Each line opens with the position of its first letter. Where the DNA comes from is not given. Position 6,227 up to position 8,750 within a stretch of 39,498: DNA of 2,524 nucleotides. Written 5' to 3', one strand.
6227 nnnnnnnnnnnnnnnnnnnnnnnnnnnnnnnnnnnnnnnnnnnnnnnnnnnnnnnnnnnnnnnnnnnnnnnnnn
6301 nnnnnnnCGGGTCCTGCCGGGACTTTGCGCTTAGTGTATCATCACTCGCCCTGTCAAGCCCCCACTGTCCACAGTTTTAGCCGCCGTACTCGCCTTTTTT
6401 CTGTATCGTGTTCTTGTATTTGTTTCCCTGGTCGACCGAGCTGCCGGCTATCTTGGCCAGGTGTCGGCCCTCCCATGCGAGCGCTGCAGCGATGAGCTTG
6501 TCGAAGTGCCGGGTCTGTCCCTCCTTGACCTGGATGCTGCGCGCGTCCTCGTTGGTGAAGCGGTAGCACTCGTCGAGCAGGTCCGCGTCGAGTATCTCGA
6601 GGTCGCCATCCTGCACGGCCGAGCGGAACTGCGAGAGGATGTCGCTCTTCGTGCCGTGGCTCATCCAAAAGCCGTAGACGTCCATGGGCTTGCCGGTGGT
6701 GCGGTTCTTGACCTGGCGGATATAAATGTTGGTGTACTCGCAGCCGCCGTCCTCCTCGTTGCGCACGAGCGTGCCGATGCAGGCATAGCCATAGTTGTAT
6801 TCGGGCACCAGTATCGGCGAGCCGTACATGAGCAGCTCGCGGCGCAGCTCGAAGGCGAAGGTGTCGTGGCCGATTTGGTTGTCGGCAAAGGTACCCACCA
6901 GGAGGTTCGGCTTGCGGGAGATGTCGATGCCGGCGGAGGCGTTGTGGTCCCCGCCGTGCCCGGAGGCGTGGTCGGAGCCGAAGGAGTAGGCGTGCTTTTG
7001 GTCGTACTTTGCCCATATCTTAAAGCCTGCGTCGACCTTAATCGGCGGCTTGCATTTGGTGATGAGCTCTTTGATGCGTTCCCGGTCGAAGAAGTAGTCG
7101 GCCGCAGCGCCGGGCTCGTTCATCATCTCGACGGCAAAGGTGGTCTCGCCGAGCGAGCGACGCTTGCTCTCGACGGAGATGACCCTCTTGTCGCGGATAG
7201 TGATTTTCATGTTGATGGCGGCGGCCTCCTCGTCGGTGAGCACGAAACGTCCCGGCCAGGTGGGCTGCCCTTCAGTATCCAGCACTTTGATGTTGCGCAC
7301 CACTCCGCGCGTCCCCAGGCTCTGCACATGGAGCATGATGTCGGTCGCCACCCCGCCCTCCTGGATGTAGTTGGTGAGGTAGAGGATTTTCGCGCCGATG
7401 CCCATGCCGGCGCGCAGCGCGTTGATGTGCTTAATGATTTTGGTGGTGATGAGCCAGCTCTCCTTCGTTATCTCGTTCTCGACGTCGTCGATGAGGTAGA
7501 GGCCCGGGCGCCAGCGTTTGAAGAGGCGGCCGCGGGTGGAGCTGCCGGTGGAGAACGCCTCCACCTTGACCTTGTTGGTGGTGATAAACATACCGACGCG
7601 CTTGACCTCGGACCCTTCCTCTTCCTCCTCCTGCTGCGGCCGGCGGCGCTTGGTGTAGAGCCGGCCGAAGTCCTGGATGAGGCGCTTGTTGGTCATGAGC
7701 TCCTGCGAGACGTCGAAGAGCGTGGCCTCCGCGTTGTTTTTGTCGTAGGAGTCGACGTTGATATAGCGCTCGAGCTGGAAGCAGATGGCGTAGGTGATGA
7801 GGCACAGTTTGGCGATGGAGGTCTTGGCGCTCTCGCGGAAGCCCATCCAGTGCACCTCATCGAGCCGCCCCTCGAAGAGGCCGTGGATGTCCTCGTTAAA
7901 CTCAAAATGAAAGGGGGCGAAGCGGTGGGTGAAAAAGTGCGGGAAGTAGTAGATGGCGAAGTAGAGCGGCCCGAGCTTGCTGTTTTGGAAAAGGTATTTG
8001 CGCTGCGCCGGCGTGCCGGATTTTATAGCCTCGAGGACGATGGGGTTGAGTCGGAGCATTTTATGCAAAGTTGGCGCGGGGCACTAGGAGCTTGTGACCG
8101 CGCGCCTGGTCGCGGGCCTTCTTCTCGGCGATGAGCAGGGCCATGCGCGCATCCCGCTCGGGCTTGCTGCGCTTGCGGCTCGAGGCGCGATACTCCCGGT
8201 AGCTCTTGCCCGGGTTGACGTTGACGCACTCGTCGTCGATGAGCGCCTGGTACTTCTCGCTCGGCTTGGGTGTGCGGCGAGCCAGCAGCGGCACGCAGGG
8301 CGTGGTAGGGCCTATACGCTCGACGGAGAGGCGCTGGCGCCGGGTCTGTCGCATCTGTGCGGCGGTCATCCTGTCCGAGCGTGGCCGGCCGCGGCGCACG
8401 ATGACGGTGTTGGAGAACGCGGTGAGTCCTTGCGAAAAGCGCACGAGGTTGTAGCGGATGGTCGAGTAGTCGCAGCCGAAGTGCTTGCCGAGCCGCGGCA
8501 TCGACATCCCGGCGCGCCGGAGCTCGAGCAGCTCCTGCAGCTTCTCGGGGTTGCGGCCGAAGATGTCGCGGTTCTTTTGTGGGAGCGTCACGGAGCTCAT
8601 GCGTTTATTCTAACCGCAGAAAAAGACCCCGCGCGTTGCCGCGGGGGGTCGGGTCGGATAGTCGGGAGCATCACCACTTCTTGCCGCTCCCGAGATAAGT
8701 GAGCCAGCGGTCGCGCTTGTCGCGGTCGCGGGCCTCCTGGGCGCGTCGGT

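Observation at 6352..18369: Recurrent composite element: DnaA(-like) box, exactly 7 nt, then GCTTGAC(A/G)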

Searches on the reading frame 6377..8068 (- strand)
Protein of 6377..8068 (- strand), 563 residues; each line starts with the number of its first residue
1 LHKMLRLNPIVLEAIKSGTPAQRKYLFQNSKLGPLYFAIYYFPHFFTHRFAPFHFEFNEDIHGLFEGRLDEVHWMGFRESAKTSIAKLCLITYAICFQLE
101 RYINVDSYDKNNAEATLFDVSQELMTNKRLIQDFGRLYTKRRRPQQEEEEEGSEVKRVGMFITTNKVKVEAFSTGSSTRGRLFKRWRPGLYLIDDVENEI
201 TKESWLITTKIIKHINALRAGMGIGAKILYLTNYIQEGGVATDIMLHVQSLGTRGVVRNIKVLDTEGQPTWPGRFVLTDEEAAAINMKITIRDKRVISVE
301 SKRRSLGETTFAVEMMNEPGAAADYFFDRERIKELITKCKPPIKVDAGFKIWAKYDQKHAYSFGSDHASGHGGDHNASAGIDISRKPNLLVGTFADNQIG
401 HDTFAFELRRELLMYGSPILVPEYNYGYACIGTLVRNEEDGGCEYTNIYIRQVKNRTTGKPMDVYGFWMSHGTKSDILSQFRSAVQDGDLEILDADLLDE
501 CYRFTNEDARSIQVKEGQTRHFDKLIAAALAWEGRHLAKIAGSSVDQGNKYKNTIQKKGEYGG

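Call 19: search_dna_similar(query=window:6377-8068:-, collection=phages, mode=protein, max_rows=25)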
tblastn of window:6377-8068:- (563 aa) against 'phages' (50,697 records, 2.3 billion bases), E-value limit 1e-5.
Records with a match: 29; places in all: 29; records where one place covers at least 80% of the query: 0.
Best place of each record, by identity: <60% 29.
By first word of the organism name: Bacteriophage 7; Bacillus 3; Rhodobacter 3; Clostridium 3; Burkholderia 2; Mannheimia 2; Ralstonia 2; Faecalibacterium 2; Rhizobium 2; Curvibacter 1; and 2 more.
By host as written in the record: - 4; Bacillus alcalophilus CGMCC 1.3604 3; Helicobacter pullorum 3; Mannheimia haemolytica 3927A 2; Rhodobacter capsulatus SB1003 2; Clostridium sp. 2; Faecalibacterium prausnitzii 2; Rhizobium radiobacter P007 2; and 9 more.
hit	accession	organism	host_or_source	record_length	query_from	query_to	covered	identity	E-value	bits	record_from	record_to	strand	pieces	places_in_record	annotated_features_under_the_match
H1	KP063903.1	Bacillus phage BalMu-1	Bacillus alcalophilus CGMCC 1.3604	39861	36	327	52%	23.5%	8e-9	65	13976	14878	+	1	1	hypothetical protein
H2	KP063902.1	Bacillus phage BalMu-1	Bacillus alcalophilus CGMCC 1.3604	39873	36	327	52%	23.5%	8e-9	65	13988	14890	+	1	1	hypothetical protein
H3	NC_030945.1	Bacillus phage BalMu-1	Bacillus alcalophilus CGMCC 1.3604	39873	36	327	52%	23.5%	8e-9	65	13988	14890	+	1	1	terminase large subunit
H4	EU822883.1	Burkholderia phage KS10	-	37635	36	329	52%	23.2%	1e-7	61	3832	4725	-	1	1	gp04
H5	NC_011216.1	Burkholderia phage KS10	Burkholderia cenocepacia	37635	36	329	52%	23.2%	1e-7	61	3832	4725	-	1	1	terminase large subunit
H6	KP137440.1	Mannheimia phage vB_MhM_3927AP2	Mannheimia haemolytica 3927A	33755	36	280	44%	26.5%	8e-9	65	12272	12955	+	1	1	terminase large subunit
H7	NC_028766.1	Mannheimia phage vB_MhM_3927AP2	Mannheimia haemolytica 3927A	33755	36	280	44%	26.5%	8e-9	65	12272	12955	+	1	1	terminase large subunit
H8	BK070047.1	Bacteriophage sp.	Helicobacter apodemus MIT-03-7007 genome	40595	15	206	34%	30.0%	4e-10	69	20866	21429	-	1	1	hypothetical protein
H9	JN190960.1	Rhodobacter phage RcapMu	Rhodobacter capsulatus SB1003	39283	10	225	38%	26.7%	3e-6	56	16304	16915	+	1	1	large terminase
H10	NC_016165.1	Rhodobacter phage RcapMu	Rhodobacter capsulatus SB1003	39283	10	225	38%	26.7%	3e-6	56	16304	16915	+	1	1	terminase large subunit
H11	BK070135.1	Bacteriophage sp.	Helicobacter pullorum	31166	35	231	35%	29.2%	2e-9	66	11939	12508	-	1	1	Phage protein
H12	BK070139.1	Bacteriophage sp.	Helicobacter pullorum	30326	35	231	35%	28.7%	2e-9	66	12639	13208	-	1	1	Phage protein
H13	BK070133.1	Bacteriophage sp.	Helicobacter pullorum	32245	35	231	35%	28.7%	4e-9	66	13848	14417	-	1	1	hypothetical protein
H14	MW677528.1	Rhodobacter phage RcWaterboi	Rhodobacter capsulatus YW1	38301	36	225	34%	28.7%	5e-7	59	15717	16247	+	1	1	30: terminase large subunit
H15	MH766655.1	Curvibacter phage TJ1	Curvibacter sp. AEP1.3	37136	36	242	37%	26.0%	2e-8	64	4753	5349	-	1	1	hypothetical protein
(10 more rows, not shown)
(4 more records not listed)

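Call 21: find_related_loci(query=window:6377-8068:-, collection=viral_contigs, flank=6000)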
Query window:6377-8068:- (563 aa) in viral_contigs; peptide patterns used: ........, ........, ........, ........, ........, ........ (x = any residue, [..] = any of these).
25 stretches matched a pattern, but none encodes a relative of the query by tblastn (E <= 1e-3).

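Call 22: find_homologous_proteins(query=window:6377-8068:-)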
Query window:6377-8068:- (563 aa): 144 proteins with E <= 0.001 among 8000 candidates; the best 120 are listed.
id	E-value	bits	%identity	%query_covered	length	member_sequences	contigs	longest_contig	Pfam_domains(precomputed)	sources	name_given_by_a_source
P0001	0.0e+0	1297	100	99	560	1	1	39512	-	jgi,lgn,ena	-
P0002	0.0e+0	1063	81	99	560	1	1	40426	-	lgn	-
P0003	1.5e-298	1009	78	99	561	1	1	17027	-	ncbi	-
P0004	1.1e-292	990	77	99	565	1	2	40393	-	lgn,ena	-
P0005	6.0e-289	977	74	99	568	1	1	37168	-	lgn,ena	-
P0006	8.9e-150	518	47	98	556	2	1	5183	-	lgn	-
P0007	1.2e-148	514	48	95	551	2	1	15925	-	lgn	-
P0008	5.6e-144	499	46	94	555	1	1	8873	-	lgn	-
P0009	2.4e-143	497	46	94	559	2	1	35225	-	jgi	-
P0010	6.0e-143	495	46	98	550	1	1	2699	-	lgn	-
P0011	1.5e-140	488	45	94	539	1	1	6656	-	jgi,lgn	-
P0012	2.6e-140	487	47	95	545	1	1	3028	-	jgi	-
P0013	4.8e-140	486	47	94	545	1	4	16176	-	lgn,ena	-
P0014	2.8e-139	483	45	94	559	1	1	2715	-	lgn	-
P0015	4.7e-138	479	46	95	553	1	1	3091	-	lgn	-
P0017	6.4e-137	476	46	96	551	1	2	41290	PF17289.9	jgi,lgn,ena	-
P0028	4.6e-132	459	44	95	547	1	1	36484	-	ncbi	-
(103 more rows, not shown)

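Call 23: find_encoding_contigs(protein=P0002, flank=10000, max_places=2)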
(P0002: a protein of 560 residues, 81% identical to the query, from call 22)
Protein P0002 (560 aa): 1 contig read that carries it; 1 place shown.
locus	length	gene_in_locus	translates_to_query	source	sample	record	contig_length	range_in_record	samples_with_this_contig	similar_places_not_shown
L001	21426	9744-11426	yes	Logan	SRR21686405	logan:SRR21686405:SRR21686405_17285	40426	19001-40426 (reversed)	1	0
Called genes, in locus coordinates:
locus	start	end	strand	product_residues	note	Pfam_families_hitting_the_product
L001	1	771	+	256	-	?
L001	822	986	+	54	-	-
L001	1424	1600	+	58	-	-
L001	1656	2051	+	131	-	-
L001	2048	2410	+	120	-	-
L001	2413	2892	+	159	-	-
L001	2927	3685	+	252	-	PF13730:HTH_36 (faint)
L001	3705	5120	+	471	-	PF02195:ParB_N, PF17762:HTH_ParB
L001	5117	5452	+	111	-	-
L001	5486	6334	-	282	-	PF12762:DDE_Tnp_IS1595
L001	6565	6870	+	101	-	PF13083:KH_KhpA-B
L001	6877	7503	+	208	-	-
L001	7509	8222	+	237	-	-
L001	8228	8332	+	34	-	-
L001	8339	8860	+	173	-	-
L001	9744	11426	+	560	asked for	-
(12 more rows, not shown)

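Call 24: find_encoding_contigs(protein=P0004, flank=10000, max_places=2)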
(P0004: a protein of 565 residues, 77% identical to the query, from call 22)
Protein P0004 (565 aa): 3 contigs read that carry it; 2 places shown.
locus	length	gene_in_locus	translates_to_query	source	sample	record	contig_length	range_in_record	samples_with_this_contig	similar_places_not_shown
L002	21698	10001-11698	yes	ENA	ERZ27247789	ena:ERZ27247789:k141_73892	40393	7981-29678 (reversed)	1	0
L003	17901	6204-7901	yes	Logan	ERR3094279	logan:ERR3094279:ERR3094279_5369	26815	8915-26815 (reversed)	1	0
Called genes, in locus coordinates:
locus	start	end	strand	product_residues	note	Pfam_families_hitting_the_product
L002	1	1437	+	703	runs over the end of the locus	PF12705:PDDEXK_1 (weak), PF17854:FtsK_alpha, PF01580:FtsK_SpoIIIE, PF01935:DUF87 (weak)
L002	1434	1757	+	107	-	PF08299:Bac_DnaA_C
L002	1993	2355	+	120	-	-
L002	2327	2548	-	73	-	-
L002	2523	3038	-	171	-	PF13392:HNH_3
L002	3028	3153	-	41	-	-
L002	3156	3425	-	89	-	-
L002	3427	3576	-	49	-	-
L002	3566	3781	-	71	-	-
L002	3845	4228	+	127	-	PF13083:KH_KhpA-B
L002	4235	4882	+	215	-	-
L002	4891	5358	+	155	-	-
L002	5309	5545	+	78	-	-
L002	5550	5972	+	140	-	-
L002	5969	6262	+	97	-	-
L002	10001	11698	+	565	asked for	-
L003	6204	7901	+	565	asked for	-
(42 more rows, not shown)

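Call 25: find_encoding_contigs(protein=P0005, flank=10000, max_places=2)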
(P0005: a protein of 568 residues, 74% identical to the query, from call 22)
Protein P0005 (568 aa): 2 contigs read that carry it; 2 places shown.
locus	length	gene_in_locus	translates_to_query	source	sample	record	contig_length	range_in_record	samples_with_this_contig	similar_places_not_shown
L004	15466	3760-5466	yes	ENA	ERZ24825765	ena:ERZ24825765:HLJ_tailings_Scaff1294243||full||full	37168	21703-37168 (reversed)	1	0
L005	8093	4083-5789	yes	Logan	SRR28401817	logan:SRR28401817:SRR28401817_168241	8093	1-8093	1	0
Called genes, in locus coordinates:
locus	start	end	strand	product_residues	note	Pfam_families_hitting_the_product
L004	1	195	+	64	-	?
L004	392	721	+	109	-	-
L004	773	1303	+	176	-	-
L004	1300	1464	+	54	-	-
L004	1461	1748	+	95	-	-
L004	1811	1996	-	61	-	-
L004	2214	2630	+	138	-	-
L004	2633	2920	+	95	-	-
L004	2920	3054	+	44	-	-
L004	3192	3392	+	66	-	-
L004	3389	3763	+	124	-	-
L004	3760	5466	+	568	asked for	-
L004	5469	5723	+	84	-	-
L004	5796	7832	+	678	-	-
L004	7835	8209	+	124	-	-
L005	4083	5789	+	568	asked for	-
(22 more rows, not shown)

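Call 26: find_encoding_contigs(protein=P0003, flank=10000, max_places=2)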
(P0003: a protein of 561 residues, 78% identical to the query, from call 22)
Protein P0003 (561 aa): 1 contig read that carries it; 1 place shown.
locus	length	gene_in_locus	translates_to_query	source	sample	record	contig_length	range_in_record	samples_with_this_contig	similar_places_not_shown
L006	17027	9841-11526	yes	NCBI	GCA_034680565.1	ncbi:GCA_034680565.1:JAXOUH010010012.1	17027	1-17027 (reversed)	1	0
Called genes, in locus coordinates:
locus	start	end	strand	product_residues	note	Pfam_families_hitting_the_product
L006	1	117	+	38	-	?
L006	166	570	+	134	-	-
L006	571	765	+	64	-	-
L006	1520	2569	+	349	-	PF00589:Phage_integrase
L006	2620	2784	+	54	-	-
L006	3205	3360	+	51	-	-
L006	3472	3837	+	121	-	-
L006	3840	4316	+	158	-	-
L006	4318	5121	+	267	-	PF13730:HTH_36 (faint)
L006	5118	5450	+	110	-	-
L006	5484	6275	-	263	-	PF12762:DDE_Tnp_IS1595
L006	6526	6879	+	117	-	PF13083:KH_KhpA-B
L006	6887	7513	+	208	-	-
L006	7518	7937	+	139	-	-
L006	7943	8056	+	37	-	-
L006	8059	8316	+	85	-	-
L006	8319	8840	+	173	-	-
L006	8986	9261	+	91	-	-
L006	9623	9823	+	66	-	-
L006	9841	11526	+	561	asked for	-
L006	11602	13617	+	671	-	-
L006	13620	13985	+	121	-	-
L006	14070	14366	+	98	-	-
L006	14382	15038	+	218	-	-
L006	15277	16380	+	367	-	-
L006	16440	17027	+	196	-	?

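Call 36: find_related_loci(query=A1, collection=genome_contigs, flank=10000)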
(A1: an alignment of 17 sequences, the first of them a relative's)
Query A1 (560 aa) in genome_contigs; peptide patterns used: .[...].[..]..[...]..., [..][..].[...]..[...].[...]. (x = any residue, [..] = any of these).
34 stretches matched a pattern; 10 encode a relative of the query (tblastn E <= 1e-3); 10 distinct loci.
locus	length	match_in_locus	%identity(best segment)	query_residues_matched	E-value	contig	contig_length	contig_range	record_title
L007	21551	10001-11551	44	2-535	1e-134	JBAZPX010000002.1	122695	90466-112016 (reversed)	MAG: Patescibacteria group bacterium isolate SO_2017_SWC_4 scaffold_177_c1_LP-4_2017, whole genome shotgun sequence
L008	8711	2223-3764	42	8-538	5e-124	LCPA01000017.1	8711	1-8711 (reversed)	MAG: Microgenomates group bacterium GW2011_GWF2_47_9 UY18_C0017, whole genome shotgun sequence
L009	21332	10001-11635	38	2-537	3e-106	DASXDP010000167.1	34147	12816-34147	MAG TPA_asm: Xanthobacteraceae bacterium isolate SMAG_U5089 k141_1048276, whole genome shotgun sequence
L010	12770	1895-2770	43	4-316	8e-73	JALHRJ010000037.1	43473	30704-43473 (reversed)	MAG: Cyclobacteriaceae bacterium isolate maxbin.123_sub c_000000004179, whole genome shotgun sequence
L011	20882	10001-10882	41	2-316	3e-69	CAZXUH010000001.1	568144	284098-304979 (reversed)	MAG TPA_asm: uncultured Candidatus Saccharibacteria bacterium isolate SRP292972_co3_33 genome assembly, contig: NODE_13_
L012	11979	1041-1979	40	2-323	6e-67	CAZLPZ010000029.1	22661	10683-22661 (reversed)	MAG TPA_asm: uncultured Pseudobdellovibrionaceae bacterium isolate SRP296810_co1_6 genome assembly, contig: NODE_2214_le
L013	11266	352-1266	38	1-330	7e-61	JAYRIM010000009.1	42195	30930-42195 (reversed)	MAG: Candidatus Levyibacteriota bacterium isolate SZ_szas25bin.53 k141_718730, whole genome shotgun sequence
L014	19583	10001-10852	39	34-326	1e-59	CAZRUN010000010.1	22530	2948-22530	MAG TPA_asm: uncultured Candidatus Saccharibacteria bacterium isolate SRP285395_co1_441 genome assembly, contig: NODE_34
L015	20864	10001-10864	37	32-331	9e-49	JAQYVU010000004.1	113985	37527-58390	MAG: Desulfococcaceae bacterium isolate SF_100_bin68 SF_100_bin.68.orig_100_contig-145_285, whole genome shotgun sequenc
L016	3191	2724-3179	42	1-139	1e-28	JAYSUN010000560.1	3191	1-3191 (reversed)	MAG: Hyphomicrobiaceae bacterium isolate GFS_12636 GFS_12636_559, whole genome shotgun sequence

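Call 37: find_encoding_contigs(protein=P0017, flank=10000, max_places=1)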
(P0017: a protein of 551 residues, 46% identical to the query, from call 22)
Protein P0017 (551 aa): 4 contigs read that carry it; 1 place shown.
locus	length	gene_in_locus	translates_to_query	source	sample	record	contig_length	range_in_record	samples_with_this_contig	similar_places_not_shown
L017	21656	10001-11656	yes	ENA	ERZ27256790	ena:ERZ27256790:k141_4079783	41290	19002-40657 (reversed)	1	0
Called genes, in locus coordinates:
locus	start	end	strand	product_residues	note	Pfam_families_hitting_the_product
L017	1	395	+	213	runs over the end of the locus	-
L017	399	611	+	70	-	-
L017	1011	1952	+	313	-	PF13479:AAA_24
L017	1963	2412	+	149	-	PF00436:SSB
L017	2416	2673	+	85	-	-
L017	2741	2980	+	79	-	-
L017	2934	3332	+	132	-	-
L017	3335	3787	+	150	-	-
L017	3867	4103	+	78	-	-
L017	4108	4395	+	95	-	-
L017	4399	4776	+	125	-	-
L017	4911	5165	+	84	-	-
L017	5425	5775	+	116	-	-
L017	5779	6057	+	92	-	-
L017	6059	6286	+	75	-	-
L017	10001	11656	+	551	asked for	PF17289:Terminase_6C (weak)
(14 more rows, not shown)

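Call 38: find_encoding_contigs(protein=P0009, flank=10000, max_places=1)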
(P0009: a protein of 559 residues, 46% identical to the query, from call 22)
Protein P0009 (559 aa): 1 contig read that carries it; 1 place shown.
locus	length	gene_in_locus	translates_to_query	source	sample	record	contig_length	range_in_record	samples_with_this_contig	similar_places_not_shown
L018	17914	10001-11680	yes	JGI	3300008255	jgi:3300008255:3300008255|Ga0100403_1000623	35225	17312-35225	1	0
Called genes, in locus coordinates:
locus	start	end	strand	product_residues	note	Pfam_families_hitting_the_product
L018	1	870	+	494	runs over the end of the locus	PF00112:Peptidase_C1, PF01471:PG_binding_1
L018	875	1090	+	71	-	-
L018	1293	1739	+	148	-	-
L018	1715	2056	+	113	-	-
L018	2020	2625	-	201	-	-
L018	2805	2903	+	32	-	-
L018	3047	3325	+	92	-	-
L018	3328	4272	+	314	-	-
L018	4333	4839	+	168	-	-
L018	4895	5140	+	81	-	-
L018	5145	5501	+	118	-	PF11195:Tad2-like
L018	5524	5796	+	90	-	PF00216:Bac_DNA_binding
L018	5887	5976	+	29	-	-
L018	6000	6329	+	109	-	-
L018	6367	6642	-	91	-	-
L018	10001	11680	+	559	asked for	-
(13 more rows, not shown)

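Call 39: find_encoding_contigs(protein=P0028, flank=10000, max_places=1)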
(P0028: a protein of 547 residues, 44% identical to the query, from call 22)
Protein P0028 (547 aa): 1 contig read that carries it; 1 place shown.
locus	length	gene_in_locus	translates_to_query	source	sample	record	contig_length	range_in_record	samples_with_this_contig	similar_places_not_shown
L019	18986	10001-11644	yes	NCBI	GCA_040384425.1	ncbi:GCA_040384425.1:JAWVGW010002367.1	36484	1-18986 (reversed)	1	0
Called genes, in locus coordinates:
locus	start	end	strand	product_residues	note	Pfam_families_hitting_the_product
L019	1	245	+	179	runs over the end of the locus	-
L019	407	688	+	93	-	-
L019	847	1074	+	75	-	-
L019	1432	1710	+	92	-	PF13083:KH_KhpA-B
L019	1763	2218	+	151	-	-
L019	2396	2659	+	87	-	PF12844:HTH_19 (weak), PF13560:HTH_31, PF01381:HTH_3 (weak)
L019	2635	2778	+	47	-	-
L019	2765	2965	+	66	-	-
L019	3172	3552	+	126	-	-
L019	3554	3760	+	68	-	-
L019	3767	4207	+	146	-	-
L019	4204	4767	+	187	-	PF05063:MT-A70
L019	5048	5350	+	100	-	-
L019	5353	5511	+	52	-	-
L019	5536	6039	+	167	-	-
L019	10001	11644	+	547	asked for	-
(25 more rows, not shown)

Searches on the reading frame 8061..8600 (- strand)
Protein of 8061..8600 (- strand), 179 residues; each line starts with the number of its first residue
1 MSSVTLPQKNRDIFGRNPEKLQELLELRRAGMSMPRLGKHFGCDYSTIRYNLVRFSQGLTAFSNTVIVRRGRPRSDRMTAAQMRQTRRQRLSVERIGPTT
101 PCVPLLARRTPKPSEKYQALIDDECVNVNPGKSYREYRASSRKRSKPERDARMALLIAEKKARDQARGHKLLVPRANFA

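Call 56: search_protein_families(library=pfam, max_evalue=0.001, proteins=[window:8061-8600:-])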
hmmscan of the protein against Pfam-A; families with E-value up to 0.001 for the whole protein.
window:8061-8600:- (179 aa): 1 family
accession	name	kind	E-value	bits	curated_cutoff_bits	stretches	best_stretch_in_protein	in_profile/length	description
PF13936.12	HTH_38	-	0.00041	20.5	27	0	23-52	12-41/44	Helix-turn-helix domain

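Call 82: search_protein_families(library=ncbifam, max_evalue=0.01, proteins=[window:8061-8600:-])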
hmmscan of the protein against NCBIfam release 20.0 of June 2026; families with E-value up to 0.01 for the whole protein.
window:8061-8600:- (179 aa): 0 families
